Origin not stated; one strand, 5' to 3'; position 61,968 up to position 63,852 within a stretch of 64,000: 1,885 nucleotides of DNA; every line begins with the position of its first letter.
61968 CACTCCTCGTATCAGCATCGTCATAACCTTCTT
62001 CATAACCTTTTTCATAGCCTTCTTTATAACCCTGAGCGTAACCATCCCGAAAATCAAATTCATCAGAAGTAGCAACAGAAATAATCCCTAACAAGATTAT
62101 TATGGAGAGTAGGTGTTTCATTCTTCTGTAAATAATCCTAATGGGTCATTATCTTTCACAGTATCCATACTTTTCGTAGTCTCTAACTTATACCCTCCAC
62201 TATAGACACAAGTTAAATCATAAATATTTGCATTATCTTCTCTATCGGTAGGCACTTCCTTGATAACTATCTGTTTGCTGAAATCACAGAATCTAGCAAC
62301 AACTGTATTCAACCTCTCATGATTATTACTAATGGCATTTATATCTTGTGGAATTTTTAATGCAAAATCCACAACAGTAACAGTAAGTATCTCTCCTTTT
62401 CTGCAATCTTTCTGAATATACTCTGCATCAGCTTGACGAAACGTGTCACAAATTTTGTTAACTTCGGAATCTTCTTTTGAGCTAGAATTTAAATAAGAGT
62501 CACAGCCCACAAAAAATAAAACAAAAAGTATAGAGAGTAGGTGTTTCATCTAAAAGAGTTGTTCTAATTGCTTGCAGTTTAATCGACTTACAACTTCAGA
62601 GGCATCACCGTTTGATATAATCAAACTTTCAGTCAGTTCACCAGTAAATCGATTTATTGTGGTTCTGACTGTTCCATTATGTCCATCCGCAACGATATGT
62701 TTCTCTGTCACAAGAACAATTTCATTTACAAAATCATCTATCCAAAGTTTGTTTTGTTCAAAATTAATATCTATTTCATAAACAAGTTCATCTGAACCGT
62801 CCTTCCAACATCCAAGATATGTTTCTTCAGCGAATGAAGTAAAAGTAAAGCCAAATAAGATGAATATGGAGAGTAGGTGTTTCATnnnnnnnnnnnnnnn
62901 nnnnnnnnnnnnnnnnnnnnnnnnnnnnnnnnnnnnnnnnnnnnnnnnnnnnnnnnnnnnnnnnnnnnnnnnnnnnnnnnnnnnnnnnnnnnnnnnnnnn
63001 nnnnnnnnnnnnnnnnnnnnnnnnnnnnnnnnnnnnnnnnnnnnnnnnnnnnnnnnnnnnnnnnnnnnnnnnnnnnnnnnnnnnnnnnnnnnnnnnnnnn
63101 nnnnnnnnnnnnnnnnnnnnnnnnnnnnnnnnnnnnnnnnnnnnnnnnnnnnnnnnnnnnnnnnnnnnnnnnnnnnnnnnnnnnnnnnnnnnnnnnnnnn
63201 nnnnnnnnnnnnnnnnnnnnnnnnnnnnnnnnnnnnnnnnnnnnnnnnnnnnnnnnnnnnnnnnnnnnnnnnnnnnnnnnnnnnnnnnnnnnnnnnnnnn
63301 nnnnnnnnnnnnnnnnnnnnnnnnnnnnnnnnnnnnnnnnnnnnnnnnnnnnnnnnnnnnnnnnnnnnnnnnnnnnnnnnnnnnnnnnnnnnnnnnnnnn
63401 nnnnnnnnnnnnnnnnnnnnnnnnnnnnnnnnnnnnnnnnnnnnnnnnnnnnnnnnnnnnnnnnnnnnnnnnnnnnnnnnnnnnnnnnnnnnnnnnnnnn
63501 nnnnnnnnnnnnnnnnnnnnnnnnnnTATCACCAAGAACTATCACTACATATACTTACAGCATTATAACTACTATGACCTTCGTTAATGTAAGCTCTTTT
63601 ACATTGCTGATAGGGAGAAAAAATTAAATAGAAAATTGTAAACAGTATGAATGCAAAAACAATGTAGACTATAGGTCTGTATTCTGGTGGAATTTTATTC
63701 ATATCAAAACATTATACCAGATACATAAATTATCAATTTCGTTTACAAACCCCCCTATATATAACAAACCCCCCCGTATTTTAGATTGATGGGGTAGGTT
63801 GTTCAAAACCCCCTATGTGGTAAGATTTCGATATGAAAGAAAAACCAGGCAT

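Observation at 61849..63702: Translationally coupled array of exported proteins sharing a near-identical 21-nt 5' cassette (MKHLLSI) with unrelated mature domains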

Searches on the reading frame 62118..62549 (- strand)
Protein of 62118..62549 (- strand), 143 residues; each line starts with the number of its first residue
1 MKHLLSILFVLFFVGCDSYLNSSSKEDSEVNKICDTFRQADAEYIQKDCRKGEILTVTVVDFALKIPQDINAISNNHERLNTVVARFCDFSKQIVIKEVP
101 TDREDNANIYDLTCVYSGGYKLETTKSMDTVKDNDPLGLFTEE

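Call 6: search_protein_families(library=pfam, proteins=[window:62118-62549:-], max_evalue=1)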
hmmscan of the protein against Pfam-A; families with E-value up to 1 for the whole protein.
window:62118-62549:- (143 aa): 2 families
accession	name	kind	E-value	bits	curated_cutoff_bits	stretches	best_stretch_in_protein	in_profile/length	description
PF06300.18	Tsp45I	-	0.066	13.2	25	1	29-120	38-130/260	Tsp45I type II restriction enzyme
PF23790.1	Kyano_Gp96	-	0.21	12.2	27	0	77-95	64-82/110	Kyanoviridae Gp96 protein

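Call 7: search_protein_families(library=phrogs, proteins=[window:62118-62549:-], max_evalue=1)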
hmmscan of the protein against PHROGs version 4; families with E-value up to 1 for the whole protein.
window:62118-62549:- (143 aa): 3 families
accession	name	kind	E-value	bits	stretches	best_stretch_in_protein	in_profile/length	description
phrog_22439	-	unknown function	0.034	15.2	1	67-101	85-119/156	-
phrog_23267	-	unknown function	0.079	13.5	1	17-49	63-95/282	-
phrog_7772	-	unknown function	0.12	13.3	1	1-34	1-33/139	-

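Call 46: find_homologous_proteins(query=window:62118-62549:-, max_evalue=1)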
Query window:62118-62549:- (143 aa): 6 proteins with E <= 1 among 12 candidates.
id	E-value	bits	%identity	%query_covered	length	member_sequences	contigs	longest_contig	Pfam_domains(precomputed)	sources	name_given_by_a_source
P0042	2.5e-82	292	92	100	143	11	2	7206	-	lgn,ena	-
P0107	8.9e-78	277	88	100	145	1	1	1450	-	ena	-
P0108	1.5e-71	257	82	100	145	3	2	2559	-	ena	-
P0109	2.1e-47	178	62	100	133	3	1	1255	-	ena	-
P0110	2.1e-27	114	58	69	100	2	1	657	-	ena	-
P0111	4.2e-26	110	60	69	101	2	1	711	-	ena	-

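Call 84: search_solved_structures(query=window:62118-62549:-, max_evalue=1)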
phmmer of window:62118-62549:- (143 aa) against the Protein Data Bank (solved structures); distinct sequences matched with E-value up to 1: 0.

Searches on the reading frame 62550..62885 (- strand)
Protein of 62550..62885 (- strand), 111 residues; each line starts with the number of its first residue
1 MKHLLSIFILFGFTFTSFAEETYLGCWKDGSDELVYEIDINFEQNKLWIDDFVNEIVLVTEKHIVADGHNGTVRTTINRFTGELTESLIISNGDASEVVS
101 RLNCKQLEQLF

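Call 6: search_protein_families(library=pfam, proteins=[window:62550-62885:-], max_evalue=1)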
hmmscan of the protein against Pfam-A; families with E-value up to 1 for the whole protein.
window:62550-62885:- (111 aa): 0 families

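Call 7: search_protein_families(library=phrogs, proteins=[window:62550-62885:-], max_evalue=1)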
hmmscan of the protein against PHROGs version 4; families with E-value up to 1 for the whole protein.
window:62550-62885:- (111 aa): 0 families

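Call 36: find_encoding_contigs(protein=window:62550-62885:-, flank=10000, max_places=8)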
Protein window:62550-62885:- (111 aa): no gene with exactly this product is on record in the collection.

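Call 45: find_homologous_proteins(query=window:62550-62885:-, max_evalue=1)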
Query window:62550-62885:- (111 aa): 11 proteins with E <= 1 among 11 candidates.
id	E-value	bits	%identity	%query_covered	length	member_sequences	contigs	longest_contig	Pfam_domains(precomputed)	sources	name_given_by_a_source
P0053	7.5e-63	227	93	100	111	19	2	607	-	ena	-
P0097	6.4e-55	202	86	100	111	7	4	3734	-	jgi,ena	-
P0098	1.1e-49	185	77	100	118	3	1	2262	-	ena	-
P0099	3.2e-49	183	77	100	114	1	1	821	-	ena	-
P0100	6.4e-44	166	70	100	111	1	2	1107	-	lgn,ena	-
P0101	9.4e-40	153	90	71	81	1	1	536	-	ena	-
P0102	2.5e-39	151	64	100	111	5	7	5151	-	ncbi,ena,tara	tara:strand:+ start:516 stop:851 length:336 start_codon:yes stop_codon:yes gene_type:complete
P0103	4.8e-37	144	77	77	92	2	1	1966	-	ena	-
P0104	2.3e-36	142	62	100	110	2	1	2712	-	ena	-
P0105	8.5e-28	114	54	100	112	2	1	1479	-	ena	-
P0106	9.2e-23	98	80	49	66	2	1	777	-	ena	-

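Call 57: predict_structure(alignment_id=A3)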
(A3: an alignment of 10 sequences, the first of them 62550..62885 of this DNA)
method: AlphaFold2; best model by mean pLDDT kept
length: 111 residues; sequences in the alignment: 10
mean_pLDDT: 81.2   pTM: 0.70
mean pLDDT of the five models: 81.2, 80.2, 79.6, 77.9, 77.9
residues with pLDDT >= 90: 58; 70-90: 29; 50-70: 8; < 50: 16
segments of 3 or more residues with pLDDT < 50: 10-18
pLDDT, mean of each block of 10 residues (from residue 1): 49 47 88 91 91 92 90 91 92 84 81 38
secondary structure, 60 per line:
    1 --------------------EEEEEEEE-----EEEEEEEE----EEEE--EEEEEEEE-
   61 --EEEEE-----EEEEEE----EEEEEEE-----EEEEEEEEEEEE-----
elements in order: E21-28 E34-41 E46-49 E52-59 E63-67 E73-78 E83-89 E95-106

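Call 60: fold_search(model_id=the predicted structure, library=pdb)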
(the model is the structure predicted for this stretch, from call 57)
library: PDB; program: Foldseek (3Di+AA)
matches with E <= 10: 932; with E <= 0.001: 0
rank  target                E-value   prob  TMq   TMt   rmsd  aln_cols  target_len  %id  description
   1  2erf                  8.3e-02  0.35  0.21  0.14  12.3       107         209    9  Crystal Structure of the Thrombospondin-1 N-terminal Domain at 1.45A Resolution (released 2006-01-17)
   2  3scy                  1.3e-01  0.69  0.27  0.10  13.0       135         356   12  Crystal structure of a putative 6-phosphogluconolactonase (BF1038) from Bacteroides fragilis NCTC 9343 at 1.50 A resolut (released 2011-07-20)
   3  5hal                  1.6e-01  0.97  0.46  0.49   4.9       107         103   12  Crystal Structure of a putative beta-lactamase from Burkholderia vietnamiensis (released 2016-01-13)
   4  2ouj                  1.7e-01  0.14  0.16  0.11  14.1        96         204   11  The crystal structure of the Thrombospondin-1 N-terminal domain in complex with fractionated Heparin DP8 (released 2008-01-08)
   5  4av9                  1.8e-01  0.25  0.19  0.08  11.8       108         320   13  Kluyveromyces lactis Hsv2 (released 2012-06-13)
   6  2zgt_A                2.1e-01  0.20  0.22  0.19  12.9       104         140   15  Crystal structure of Agrocybe aegerita lectin AAL mutant F93G (released 2009-01-20)
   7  5y6h                  2.4e-01  0.12  0.16  0.16  11.0        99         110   11  Crystal structure of YcgR-N domain of YcgR from Escherichia coli (released 2018-07-18)
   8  3fgb_A                2.5e-01  0.57  0.29  0.11  13.3       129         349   12  Crystal structure of the Q89ZH8_BACTN protein from Bacteroides thetaiotaomicron. Northeast Structural Genomics Consort (released 2008-12-23)
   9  2ouh_A                2.5e-01  0.10  0.15  0.10  14.2        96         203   12  Crystal structure of the Thrombospondin-1 N-terminal domain in complex with fractionated Heparin DP10 (released 2008-01-08)
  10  1ri6                  2.7e-01  0.72  0.32  0.11  11.9       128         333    9  Structure of a putative isomerase from E. coli (released 2003-11-25)
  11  2iwg_B                2.7e-01  0.41  0.28  0.20   9.0       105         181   14  COMPLEX BETWEEN THE PRYSPRY DOMAIN OF TRIM21 AND IGG FC (released 2007-03-27)
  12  4av8                  2.7e-01  0.20  0.18  0.08  12.1       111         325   13  Kluyveromyces lactis Hsv2 complete loop 6CD (released 2012-06-13)
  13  1za4                  2.8e-01  0.15  0.19  0.12  14.5        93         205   12  Crystal Structure of the Thrombospondin-1 N-terminal Domain in Complex with Arixtra (released 2006-01-24)
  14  9ek5                  2.9e-01  0.35  0.27  0.19   9.7       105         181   12  TRIM21 PrySpry domain bound to an enhanced PRLX-93936 analog (released 2025-08-27)
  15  5zza_P                3.3e-01  0.60  0.27  0.25   8.6        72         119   11  OdinProfilin/Rabbit Actin Complex (released 2018-10-10)
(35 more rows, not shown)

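Call 86: search_solved_structures(query=A3, max_evalue=1)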
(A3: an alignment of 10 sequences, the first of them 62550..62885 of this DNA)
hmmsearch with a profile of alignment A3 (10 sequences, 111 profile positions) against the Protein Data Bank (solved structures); distinct sequences matched with E-value up to 1: 3.
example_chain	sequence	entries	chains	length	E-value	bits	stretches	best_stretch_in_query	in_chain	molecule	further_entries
8g2z_0X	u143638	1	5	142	0.47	14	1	32-101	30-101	RIB43A protein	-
6u0t_A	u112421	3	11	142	0.49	13.9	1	32-101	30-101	RIB43A protein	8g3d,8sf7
6w6b_A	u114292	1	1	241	0.67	13.5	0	34-99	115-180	SaFakA-Cterminus domain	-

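Call 89: fold_search(model_id=the predicted structure, library=viral)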
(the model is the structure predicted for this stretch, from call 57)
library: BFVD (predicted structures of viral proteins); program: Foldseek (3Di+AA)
matches with E <= 10: 1049; with E <= 0.001: 1
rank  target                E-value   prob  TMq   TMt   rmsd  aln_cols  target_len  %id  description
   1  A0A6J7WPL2            3.0e-04  1.00  0.58  0.58   4.7       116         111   11  Uncharacterized protein [uncultured Caudovirales phage]
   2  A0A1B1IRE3            5.7e-03  1.00  0.54  0.40   9.8       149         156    9  (no name in the UniProt tables at hand)
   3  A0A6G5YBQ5            1.3e-02  1.00  0.44  0.26   7.0       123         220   13  (no name in the UniProt tables at hand)
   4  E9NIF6                1.5e-02  0.97  0.34  0.31  16.1       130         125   14  Uncharacterized protein [Enterobacter phage EcP1]
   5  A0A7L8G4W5            1.7e-02  1.00  0.56  0.45   3.9        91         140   14  (no name in the UniProt tables at hand)
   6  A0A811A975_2          2.8e-02  0.60  0.27  0.04  15.9       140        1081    8  (no name in the UniProt tables at hand)
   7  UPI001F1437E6         3.0e-02  0.99  0.47  0.47   4.5       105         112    8  (no name look-up for this kind of identifier)
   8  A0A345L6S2            3.3e-02  1.00  0.50  0.49   4.2        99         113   13  Lipoprotein [Serratia phage Scapp]
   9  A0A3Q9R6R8            3.5e-02  1.00  0.59  0.53   9.9       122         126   11  (no name in the UniProt tables at hand)
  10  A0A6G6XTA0            3.5e-02  0.99  0.45  0.48   7.5       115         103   17  Uncharacterized protein [Citrobacter phage IME-JL8]
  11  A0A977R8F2            3.5e-02  0.99  0.37  0.45   8.5        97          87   12  (no name in the UniProt tables at hand)
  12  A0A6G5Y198            5.9e-02  0.66  0.30  0.29  14.2       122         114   16  (no name in the UniProt tables at hand)
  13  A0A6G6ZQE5            6.5e-02  0.98  0.44  0.39   5.1       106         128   10  (no name in the UniProt tables at hand)
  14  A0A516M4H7            6.5e-02  0.97  0.35  0.37   8.3        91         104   13  (no name in the UniProt tables at hand)
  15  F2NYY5                6.9e-02  0.94  0.38  0.36  11.3       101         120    7  Complete DpAV4 genome [Diadromus pulchellus ascovirus 4a]
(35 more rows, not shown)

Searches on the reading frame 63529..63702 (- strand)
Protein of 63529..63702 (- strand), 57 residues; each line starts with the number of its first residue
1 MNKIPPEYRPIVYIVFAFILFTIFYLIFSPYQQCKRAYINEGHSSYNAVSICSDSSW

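Call 6: search_protein_families(library=pfam, proteins=[window:63529-63702:-], max_evalue=1)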
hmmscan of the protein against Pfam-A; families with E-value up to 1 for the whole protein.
window:63529-63702:- (57 aa): 2 families
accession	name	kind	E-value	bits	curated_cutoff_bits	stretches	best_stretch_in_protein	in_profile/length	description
PF21976.1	SMIM43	-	0.11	12.9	27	1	14-40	12-38/63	Small integral membrane protein 43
PF25184.1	YxzE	-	0.22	13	40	1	11-55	4-45/65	YxzE-like putative bacteriocin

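Call 7: search_protein_families(library=phrogs, proteins=[window:63529-63702:-], max_evalue=1)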
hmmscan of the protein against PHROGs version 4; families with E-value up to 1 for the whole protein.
window:63529-63702:- (57 aa): 1 family
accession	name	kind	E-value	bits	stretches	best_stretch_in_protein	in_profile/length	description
phrog_9638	-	unknown function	0.12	13.4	1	22-53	19-50/60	-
